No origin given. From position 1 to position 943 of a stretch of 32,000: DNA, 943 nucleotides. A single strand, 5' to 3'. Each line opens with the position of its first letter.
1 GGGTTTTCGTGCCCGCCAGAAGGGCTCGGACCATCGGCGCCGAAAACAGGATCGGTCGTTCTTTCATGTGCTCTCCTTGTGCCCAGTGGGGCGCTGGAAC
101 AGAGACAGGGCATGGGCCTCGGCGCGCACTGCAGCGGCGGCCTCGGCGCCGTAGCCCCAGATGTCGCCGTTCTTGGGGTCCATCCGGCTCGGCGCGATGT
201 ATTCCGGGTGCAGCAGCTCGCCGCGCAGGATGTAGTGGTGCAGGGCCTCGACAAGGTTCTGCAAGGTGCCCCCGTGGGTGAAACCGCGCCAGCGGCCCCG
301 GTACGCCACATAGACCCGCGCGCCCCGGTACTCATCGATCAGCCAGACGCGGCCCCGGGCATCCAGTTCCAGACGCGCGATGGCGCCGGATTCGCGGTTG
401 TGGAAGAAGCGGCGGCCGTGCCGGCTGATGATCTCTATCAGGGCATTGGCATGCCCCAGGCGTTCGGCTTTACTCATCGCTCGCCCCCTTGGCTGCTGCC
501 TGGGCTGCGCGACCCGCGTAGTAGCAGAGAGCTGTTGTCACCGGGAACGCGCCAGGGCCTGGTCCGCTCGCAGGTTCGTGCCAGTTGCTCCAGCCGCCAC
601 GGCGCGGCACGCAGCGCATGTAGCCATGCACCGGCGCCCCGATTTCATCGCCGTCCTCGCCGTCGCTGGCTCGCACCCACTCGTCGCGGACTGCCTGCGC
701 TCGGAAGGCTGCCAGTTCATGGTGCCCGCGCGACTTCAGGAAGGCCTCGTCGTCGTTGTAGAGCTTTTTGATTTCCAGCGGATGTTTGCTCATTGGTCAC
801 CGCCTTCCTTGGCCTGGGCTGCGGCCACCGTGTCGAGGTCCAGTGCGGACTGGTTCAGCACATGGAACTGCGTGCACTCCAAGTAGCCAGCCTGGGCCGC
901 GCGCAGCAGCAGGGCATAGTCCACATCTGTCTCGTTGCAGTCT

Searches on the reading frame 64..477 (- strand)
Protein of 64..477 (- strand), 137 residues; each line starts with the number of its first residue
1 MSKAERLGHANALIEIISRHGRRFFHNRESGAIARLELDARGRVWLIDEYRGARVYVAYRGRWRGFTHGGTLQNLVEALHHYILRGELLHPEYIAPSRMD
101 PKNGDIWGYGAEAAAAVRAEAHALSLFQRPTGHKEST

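Call 44: search_protein_families(library=phrogs, proteins=[window:64-477:-], max_evalue=0.001)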
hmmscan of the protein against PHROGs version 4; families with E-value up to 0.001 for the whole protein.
window:64-477:- (137 aa): 2 families
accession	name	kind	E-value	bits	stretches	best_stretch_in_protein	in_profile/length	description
phrog_23101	-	unknown function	1.5e-27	97.5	1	3-127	122-247/257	-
phrog_14313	-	unknown function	2.3e-14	54.8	1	1-124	3-124/130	-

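Call 88: search_protein_families(library=pfam, proteins=[window:64-477:-], max_evalue=0.01)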
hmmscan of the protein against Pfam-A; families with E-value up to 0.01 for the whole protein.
window:64-477:- (137 aa): 0 families

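Call 89: search_protein_families(library=padloc, proteins=[window:64-477:-], max_evalue=0.001)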
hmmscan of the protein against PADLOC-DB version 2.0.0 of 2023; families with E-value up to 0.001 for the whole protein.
window:64-477:- (137 aa): 0 families

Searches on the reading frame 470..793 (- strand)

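Call 44: search_protein_families(library=phrogs, proteins=[window:470-793:-], max_evalue=0.001)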
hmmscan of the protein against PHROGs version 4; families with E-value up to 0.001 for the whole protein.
window:470-793:- (107 aa): 1 family
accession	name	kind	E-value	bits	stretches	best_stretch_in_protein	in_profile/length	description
phrog_10472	-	unknown function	3.7e-08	35.1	1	7-89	2-79/81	-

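Call 88: search_protein_families(library=pfam, proteins=[window:470-793:-], max_evalue=0.01)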
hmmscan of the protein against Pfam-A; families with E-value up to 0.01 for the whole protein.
window:470-793:- (107 aa): 0 families
